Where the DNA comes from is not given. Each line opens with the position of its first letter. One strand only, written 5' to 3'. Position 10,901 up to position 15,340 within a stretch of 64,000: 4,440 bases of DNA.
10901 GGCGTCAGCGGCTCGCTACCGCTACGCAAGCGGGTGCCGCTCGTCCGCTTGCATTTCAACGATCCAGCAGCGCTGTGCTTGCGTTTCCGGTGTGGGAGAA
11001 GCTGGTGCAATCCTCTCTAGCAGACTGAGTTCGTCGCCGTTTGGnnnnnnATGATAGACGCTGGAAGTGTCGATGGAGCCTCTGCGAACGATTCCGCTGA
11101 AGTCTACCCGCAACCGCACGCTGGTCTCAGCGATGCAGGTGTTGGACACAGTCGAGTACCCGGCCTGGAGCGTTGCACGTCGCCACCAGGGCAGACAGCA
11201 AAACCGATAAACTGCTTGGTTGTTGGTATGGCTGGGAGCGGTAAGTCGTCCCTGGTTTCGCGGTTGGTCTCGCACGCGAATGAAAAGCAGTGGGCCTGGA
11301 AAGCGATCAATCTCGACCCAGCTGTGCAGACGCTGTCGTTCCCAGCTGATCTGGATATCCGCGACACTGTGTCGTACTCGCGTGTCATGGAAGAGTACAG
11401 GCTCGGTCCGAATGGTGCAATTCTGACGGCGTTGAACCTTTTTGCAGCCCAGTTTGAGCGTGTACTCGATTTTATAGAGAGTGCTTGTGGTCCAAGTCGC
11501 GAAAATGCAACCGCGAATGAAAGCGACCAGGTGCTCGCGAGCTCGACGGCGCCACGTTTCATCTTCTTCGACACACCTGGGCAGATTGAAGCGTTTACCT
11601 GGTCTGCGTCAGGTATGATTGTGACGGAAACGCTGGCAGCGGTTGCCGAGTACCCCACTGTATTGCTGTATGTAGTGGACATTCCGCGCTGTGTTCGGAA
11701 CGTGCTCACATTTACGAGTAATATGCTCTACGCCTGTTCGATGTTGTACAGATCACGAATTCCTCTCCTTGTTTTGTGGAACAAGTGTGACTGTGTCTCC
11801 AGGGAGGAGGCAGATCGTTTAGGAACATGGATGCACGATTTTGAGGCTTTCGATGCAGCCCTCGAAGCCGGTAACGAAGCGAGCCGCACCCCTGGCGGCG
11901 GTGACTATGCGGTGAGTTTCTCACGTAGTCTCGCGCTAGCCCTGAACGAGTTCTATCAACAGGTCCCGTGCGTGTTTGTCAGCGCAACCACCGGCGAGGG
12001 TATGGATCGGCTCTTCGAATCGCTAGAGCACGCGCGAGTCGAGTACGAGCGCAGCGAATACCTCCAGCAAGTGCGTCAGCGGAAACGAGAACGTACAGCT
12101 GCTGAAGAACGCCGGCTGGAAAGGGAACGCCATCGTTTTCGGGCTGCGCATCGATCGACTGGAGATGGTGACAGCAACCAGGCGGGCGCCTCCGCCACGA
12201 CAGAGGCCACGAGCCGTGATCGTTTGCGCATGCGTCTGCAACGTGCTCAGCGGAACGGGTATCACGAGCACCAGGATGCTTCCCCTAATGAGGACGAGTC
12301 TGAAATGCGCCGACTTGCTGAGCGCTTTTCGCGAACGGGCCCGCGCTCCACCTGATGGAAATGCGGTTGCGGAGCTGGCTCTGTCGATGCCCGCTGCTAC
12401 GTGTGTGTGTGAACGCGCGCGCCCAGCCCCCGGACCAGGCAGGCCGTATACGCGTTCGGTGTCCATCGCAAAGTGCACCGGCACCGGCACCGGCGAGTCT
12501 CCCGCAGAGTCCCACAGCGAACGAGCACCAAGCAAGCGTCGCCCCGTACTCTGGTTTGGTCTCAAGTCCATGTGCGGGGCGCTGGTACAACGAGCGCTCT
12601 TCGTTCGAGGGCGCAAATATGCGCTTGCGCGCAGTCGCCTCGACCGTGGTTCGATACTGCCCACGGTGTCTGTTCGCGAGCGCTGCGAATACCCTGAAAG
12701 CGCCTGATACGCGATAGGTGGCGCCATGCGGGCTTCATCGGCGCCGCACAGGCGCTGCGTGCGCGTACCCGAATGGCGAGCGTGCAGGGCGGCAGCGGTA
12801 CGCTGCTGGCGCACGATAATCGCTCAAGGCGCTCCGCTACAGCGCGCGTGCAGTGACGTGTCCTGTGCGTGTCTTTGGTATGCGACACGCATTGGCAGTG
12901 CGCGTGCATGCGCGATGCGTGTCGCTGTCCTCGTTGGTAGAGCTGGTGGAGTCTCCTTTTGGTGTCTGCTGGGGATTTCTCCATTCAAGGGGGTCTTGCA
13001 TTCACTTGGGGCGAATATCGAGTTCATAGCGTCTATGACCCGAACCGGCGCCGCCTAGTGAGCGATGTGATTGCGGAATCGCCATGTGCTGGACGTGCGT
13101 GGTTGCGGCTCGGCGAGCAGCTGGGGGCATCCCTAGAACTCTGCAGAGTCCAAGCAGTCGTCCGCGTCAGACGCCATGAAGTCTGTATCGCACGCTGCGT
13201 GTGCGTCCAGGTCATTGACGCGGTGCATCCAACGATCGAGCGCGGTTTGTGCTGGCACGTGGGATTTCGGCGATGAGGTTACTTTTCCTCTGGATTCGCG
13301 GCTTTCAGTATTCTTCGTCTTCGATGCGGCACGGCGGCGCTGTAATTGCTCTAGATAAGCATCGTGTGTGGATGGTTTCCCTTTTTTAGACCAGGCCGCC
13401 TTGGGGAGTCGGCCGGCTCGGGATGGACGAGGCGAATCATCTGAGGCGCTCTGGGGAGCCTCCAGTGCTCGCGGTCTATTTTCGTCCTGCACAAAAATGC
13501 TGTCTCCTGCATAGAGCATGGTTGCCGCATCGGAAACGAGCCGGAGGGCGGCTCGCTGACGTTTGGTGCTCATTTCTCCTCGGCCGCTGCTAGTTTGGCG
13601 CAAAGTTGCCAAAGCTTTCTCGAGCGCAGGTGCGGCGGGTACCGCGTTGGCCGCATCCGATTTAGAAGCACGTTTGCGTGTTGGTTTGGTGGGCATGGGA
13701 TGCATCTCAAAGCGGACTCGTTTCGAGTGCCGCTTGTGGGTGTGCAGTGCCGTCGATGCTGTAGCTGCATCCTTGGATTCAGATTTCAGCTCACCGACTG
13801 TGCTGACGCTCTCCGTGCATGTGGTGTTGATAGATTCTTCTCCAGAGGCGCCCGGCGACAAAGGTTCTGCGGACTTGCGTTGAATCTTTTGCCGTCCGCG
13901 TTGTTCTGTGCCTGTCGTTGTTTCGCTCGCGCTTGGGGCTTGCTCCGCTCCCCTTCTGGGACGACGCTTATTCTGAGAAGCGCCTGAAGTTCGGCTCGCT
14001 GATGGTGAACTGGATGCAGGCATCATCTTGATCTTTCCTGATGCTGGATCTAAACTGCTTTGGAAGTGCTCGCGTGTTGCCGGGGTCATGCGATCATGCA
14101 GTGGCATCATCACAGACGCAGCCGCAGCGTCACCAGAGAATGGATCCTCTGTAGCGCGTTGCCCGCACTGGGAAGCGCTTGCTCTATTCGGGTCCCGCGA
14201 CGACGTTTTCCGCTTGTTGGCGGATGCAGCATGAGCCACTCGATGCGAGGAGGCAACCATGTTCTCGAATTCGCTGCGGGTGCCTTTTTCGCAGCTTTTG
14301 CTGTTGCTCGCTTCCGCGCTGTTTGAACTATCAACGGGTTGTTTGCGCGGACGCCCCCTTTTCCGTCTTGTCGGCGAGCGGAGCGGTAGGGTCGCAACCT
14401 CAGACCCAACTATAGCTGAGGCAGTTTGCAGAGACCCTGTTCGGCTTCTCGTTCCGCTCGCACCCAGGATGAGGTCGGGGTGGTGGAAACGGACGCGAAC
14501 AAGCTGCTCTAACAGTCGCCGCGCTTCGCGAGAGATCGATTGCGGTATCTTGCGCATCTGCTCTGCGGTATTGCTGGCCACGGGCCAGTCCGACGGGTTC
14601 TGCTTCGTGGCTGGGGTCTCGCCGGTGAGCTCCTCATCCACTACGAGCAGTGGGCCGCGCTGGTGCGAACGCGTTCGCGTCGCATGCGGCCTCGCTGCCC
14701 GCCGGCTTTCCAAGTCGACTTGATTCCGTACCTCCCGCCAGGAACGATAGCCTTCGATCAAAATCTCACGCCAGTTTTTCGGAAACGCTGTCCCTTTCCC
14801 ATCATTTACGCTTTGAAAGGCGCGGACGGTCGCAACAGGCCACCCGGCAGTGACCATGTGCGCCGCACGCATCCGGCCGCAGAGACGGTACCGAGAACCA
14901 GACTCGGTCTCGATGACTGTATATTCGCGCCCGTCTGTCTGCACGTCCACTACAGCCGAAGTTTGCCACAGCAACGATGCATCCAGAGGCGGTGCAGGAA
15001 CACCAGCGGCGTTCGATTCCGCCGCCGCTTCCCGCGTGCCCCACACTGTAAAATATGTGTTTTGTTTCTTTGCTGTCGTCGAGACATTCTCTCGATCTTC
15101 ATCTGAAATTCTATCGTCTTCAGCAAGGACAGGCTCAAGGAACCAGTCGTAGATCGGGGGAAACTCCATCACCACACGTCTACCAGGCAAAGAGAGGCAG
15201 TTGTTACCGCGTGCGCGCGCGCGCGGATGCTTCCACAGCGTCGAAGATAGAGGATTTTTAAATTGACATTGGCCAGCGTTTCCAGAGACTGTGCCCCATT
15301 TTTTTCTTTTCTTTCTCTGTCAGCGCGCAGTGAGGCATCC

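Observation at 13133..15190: SANTA-domain protein with CENPC-like motif: putative KNL2/Mis18BP1 orthologue in the same window as CenH3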

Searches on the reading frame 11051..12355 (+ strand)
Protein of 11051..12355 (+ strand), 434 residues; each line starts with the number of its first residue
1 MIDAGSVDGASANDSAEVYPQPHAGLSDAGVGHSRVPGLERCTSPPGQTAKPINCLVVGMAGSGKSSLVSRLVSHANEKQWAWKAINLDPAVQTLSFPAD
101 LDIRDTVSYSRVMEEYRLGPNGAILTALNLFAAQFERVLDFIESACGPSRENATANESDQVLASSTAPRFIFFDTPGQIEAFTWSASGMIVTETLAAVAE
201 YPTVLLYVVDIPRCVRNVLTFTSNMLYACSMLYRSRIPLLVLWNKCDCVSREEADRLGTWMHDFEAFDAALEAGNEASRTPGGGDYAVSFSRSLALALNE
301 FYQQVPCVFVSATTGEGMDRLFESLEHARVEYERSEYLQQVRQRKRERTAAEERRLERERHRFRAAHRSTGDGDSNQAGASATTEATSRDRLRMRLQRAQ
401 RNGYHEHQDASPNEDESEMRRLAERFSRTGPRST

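Call 15: search_protein_families(library=pfam, proteins=[window:11051-12355:+], max_evalue=0.01)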
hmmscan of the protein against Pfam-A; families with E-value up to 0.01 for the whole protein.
window:11051-12355:+ (434 aa): 9 families
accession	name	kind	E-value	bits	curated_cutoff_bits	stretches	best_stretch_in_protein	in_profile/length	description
PF03029.23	ATP_bind_1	-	4.4e-59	200.6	27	1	57-328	1-237/240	Conserved hypothetical ATP binding protein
PF00009.33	GTP_EFTU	-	4e-07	30.2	26.5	1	228-326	113-183/188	Elongation factor Tu GTP binding domain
PF01926.29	MMR_HSR1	-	3.2e-06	27.7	21.9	1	55-245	2-113/113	50S ribosome-binding GTPase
PF13191.12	AAA_16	-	1.1e-05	26.4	32.6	1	54-91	26-63/167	AAA ATPase domain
PF03193.22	RsgA_GTPase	-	0.0017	18.7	30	0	55-77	109-131/174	RsgA GTPase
PF03308.22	MeaB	-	0.0029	17.1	23.1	0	305-350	211-256/273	Methylmalonyl Co-A mutase-associated GTPase MeaB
PF12775.13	AAA_7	-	0.0032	17.5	25.8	1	53-91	34-72/181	P-loop containing dynein motor region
PF00071.28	Ras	-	0.0051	16.8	21.6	0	55-125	2-77/162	Ras family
PF02492.25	cobW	-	0.0082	16.2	20.7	0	56-82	4-31/180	CobW/HypB/UreG, nucleotide-binding domain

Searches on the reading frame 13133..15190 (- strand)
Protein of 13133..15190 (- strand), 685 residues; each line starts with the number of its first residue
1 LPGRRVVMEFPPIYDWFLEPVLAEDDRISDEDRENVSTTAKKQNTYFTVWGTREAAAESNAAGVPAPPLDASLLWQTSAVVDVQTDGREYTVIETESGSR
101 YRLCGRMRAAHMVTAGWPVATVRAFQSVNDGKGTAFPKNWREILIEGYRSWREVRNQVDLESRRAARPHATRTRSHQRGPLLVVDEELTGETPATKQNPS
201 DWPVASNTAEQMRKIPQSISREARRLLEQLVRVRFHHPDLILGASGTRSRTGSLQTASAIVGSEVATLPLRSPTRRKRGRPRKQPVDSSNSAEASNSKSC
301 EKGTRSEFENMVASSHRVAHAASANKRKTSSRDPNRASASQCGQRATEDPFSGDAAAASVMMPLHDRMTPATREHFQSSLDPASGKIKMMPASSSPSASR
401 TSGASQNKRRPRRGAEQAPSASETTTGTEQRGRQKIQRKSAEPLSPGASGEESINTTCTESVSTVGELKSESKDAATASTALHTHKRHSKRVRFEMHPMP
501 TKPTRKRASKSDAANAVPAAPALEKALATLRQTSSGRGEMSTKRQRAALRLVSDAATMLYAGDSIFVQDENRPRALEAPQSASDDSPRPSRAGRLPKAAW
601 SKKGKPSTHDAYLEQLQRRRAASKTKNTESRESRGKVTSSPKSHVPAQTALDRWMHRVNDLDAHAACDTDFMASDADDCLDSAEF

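Call 3: search_protein_families(library=pfam, proteins=[window:13133-15190:-], max_evalue=10)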
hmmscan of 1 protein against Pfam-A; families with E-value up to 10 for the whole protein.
window:13133-15190:- (685 aa): 1 family
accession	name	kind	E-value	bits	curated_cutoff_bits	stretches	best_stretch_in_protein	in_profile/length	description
PF09133.15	SANTA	-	0.0022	18.9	21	1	89-142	45-91/92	SANTA (SANT Associated)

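Call 5: find_homologous_proteins(query=window:13133-15190:-, max_evalue=0.001)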
Query window:13133-15190:- (685 aa): 2 proteins with E <= 0.001 among 8000 candidates.
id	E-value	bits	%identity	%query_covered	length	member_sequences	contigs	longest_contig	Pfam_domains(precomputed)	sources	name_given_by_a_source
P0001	0.0e+0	1450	98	99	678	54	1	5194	-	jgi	-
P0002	2.0e-113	399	40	95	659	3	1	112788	-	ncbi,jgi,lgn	jgi:hypothetical protein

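Call 6: list_cluster_members(proteins=[P0001, P0002])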
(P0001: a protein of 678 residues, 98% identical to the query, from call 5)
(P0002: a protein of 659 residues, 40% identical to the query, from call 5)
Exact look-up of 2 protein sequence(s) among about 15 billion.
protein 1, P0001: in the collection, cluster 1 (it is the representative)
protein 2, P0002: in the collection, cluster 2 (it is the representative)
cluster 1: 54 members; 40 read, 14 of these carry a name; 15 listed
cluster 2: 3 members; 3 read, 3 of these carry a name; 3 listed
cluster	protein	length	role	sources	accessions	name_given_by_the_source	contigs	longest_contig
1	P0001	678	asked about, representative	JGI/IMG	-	-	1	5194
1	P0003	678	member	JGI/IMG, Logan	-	hypothetical protein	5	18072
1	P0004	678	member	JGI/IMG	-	hypothetical protein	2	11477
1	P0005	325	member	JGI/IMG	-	hypothetical protein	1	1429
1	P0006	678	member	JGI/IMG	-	hypothetical protein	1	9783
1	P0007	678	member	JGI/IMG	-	hypothetical protein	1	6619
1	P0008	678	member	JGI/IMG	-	hypothetical protein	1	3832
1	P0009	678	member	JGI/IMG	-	hypothetical protein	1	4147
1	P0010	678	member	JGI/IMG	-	hypothetical protein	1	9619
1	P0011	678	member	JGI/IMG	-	hypothetical protein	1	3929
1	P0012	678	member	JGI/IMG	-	hypothetical protein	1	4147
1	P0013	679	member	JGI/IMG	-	hypothetical protein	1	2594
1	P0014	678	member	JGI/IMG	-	hypothetical protein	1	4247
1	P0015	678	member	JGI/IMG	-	hypothetical protein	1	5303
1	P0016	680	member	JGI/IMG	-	hypothetical protein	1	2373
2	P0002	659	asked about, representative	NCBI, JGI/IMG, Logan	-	hypothetical protein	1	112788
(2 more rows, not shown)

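Call 8: find_encoding_contigs(protein=P0002, flank=10000, max_places=4)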
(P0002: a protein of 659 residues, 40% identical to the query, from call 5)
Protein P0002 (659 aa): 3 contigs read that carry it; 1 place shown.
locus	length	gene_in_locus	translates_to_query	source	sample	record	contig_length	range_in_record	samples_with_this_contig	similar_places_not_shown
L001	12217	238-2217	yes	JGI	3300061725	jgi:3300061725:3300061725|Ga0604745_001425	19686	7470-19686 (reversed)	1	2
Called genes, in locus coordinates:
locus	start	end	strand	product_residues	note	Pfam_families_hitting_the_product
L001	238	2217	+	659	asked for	-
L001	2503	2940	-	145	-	-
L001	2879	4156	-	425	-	PF13191:AAA_16 (weak), PF01926:MMR_HSR1 (faint), PF03029:ATP_bind_1, PF00009:GTP_EFTU (weak)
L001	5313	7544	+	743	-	PF00787:PX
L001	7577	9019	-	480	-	PF13191:AAA_16, PF13401:AAA_22 (weak), PF09079:WHD_Cdc6 (weak)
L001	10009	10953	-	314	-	PF04194:PDCD2_C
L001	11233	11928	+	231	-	PF00301:Rubredoxin (faint)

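Call 15: search_protein_families(library=pfam, proteins=[P0002], max_evalue=0.01)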
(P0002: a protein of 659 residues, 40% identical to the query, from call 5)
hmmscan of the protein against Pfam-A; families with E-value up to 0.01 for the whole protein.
P0002 (659 aa): 0 families

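Call 49: find_related_loci(query=A8, collection=metagenome_contigs, flank=6000)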
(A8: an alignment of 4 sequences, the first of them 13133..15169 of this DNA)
Query A8 (678 aa) in metagenome_contigs; peptide patterns used: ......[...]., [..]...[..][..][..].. (x = any residue, [..] = any of these).
482 stretches matched a pattern; 4 encode a relative of the query (tblastn E <= 1e-3); 4 distinct loci.
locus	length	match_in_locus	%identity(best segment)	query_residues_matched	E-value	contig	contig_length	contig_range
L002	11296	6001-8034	99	1-678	0e+0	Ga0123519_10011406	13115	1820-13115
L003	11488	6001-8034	98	1-678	0e+0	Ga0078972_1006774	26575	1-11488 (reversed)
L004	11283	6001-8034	97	1-678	0e+0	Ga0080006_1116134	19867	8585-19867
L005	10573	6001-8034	97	1-678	0e+0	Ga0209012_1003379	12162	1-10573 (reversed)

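Call 93: search_solved_structures(query=A9, max_evalue=1, show_alignments=2)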
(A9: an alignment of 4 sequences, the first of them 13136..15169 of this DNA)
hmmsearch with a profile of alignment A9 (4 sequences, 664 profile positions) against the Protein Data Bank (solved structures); distinct sequences matched with E-value up to 1: 0.
